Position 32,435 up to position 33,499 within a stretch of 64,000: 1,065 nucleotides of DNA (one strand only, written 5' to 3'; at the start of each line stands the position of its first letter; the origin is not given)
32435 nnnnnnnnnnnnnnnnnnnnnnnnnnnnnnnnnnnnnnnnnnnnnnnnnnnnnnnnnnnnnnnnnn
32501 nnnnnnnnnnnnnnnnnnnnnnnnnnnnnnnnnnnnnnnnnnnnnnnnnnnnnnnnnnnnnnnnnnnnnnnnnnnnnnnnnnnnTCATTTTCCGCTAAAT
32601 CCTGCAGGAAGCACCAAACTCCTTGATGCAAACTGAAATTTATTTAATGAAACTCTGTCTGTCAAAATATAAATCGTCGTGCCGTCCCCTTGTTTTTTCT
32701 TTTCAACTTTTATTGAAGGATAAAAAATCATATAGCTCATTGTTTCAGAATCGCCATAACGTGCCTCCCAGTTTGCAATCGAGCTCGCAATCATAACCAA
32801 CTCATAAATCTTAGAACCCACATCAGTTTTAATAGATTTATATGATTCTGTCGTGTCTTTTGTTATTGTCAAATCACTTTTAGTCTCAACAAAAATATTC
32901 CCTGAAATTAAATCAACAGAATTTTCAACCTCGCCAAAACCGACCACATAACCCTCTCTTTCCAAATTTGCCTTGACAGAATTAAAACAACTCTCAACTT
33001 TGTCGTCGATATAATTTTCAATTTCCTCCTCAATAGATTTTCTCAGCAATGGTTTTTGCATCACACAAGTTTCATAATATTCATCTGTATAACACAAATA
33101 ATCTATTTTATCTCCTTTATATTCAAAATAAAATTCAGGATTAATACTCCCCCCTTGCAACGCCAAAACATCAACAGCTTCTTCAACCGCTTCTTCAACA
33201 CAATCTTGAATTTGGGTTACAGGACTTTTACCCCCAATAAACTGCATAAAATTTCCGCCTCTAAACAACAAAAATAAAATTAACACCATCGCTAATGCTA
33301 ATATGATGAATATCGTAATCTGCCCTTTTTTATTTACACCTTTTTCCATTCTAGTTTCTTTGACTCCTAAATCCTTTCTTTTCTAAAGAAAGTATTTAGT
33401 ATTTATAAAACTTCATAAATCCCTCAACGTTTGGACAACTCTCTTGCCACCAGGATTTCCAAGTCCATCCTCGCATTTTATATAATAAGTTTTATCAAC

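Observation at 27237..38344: Two paralogous modules pairing a pilin-like gene with a giant cysteine-rich envelope protein (one fused, one split), headed by an RHH gene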

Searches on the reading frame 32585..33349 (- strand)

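Call 4: search_protein_families(library=pfam, proteins=[window:32585-33349:-], max_evalue=1)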
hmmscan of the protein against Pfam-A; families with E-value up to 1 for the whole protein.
window:32585-33349:- (254 aa): 3 families
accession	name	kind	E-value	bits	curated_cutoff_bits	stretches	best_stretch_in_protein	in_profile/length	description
PF18446.7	DUF5611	-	0.054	14.6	25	1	101-165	5-71/102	Domain of unknown function (DUF5611)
PF02454.21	Sigma_1s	-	0.17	12.3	21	1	182-240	49-109/116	Sigma 1s protein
PF09123.17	DUF1931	-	0.18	12.5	21.8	1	153-197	4-45/138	Domain of unknown function (DUF1931)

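Call 48: search_protein_families(library=ncbifam, proteins=[window:32585-33349:-], max_evalue=1)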
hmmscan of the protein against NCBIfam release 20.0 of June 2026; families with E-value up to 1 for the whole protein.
window:32585-33349:- (254 aa): 1 family
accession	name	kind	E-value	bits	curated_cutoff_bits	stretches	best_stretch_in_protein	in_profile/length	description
TIGR00247.1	TIGR00247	hypoth_equivalog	0.0003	20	103.4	1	160-233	193-266/347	endolytic transglycosylase MltG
